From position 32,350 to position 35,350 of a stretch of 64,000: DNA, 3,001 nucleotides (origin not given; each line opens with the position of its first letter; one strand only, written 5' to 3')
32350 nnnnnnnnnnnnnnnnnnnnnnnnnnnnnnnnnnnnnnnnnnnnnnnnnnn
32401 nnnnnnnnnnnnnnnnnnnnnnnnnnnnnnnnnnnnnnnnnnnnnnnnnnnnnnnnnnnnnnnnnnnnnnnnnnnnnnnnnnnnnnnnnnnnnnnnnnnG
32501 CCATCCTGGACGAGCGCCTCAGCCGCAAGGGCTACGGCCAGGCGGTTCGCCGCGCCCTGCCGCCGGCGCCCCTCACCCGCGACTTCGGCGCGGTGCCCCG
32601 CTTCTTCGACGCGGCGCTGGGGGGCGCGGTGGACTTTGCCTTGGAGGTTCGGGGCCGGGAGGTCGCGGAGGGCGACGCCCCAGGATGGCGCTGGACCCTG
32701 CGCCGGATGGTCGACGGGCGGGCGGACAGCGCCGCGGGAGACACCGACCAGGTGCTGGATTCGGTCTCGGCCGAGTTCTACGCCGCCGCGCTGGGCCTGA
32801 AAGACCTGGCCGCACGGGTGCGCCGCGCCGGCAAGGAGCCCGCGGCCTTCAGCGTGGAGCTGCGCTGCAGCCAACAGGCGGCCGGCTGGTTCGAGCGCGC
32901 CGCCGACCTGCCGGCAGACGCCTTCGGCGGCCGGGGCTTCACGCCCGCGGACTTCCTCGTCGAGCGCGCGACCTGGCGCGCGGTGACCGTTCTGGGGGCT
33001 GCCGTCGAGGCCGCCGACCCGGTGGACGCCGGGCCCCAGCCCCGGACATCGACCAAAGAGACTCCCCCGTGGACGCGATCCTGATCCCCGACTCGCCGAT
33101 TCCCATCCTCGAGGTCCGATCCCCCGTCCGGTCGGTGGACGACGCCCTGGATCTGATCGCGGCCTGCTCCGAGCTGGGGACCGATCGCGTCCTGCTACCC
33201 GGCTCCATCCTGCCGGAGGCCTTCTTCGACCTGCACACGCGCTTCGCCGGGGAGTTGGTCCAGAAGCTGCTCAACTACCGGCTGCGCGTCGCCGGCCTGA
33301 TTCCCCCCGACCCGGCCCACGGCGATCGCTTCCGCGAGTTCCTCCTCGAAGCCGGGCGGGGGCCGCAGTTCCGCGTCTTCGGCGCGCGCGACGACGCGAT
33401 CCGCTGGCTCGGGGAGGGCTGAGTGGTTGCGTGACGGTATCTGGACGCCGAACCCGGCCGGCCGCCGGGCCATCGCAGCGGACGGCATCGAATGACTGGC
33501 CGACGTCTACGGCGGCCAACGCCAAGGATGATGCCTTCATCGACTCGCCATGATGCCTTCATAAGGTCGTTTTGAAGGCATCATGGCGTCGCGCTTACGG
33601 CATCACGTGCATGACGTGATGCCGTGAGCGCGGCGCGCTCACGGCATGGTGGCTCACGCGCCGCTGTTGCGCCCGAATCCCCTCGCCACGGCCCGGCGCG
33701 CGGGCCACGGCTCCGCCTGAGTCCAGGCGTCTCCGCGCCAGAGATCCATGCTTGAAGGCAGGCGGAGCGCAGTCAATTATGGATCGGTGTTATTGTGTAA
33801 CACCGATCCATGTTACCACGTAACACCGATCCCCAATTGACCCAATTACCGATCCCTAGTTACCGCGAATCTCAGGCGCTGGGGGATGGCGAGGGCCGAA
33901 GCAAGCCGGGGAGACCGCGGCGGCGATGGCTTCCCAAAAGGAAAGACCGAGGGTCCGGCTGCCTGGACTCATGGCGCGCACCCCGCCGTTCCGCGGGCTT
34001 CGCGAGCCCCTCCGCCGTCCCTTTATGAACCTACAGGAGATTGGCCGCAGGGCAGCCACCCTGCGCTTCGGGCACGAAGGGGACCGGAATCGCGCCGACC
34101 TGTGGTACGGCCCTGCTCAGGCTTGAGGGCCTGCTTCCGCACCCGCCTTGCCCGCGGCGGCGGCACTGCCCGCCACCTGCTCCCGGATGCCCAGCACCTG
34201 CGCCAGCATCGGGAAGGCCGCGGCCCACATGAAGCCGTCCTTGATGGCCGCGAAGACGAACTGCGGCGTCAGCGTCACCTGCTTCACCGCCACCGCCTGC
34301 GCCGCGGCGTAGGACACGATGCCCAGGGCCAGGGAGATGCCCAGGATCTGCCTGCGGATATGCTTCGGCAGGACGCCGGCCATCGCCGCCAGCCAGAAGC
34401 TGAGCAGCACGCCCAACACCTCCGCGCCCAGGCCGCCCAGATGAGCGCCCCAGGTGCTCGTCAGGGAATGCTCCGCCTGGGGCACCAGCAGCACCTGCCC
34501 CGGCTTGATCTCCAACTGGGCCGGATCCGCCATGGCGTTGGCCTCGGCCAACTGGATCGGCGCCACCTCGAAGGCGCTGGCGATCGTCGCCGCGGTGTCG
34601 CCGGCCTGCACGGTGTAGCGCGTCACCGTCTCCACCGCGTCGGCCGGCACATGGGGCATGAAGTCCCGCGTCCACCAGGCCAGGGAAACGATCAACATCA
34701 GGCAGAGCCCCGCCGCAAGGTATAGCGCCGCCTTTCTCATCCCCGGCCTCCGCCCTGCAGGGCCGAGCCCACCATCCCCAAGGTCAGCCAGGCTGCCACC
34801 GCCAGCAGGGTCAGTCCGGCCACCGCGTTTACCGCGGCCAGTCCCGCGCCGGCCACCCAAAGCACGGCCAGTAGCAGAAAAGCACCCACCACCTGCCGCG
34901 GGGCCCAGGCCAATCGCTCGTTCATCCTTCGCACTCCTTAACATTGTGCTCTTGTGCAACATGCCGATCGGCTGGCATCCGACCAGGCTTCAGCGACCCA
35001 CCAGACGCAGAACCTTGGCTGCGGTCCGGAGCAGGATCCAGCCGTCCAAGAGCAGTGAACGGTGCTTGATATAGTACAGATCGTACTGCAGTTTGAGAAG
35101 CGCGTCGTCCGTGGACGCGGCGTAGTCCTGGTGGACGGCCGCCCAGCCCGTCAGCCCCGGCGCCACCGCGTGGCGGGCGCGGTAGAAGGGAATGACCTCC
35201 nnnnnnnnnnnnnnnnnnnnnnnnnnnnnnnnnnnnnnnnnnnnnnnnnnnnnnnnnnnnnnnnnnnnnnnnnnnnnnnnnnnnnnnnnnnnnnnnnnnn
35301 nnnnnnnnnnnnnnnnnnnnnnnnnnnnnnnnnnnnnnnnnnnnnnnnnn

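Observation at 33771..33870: AT-rich island with a perfect 14-bp palindrome and 23-bp-periodic iteron-like repeats, in a spacer with no gene start nearby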

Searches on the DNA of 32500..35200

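Call 5: search_rna_families(source=window, start=32500, end=35200, threshold=evalue, max_evalue=5)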
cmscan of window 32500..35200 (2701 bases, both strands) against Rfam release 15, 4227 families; matches with E-value up to 5: 7.
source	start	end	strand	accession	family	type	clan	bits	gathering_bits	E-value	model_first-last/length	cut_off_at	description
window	33626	33668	-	RF02796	Pab160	Gene; snRNA; snoRNA; HACA-box;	-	22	47.4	1.7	11-56/68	no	Pab160 RNA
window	33584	33641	+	RF04151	MIR4387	Gene; miRNA;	CL00144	20.8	84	0.68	1-109/109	no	MIR4387 microRNA precursor family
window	33769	33838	-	RF03704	MIR4380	Gene; miRNA;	-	20.4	83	0.98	1-82/82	no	MIR4380 microRNA precursor family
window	33584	33640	-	RF00877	mir-592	Gene; miRNA;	-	18.3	67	2.4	1-88/88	no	mir-592 microRNA precursor family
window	33588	33634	+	RF00877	mir-592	Gene; miRNA;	-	18.1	67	2.7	1-88/88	no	mir-592 microRNA precursor family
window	34018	34083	+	RF03165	2dG-II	Cis-reg; riboswitch;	CL00123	16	60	4.6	1-71/71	no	2dG-II purine riboswitch aptamer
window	32630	32711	+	RF00166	PrrB_RsmZ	Gene; sRNA;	CL00106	13.8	44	4.3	1-133/133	no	PrrB/RsmZ RNA family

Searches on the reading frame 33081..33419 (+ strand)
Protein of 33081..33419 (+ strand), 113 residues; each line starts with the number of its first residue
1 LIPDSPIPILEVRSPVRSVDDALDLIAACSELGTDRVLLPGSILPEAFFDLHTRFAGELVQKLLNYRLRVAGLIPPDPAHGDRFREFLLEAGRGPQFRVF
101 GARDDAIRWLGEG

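Call 63: search_protein_families(library=pfam, proteins=[window:33081-33419:+], max_evalue=0.01)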
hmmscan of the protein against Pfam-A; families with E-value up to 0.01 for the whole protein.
window:33081-33419:+ (113 aa): 1 family
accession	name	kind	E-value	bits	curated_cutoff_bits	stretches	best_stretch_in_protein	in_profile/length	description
PF13788.11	DUF4180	-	7.9e-23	81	25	1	13-110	13-112/112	Domain of unknown function (DUF4180)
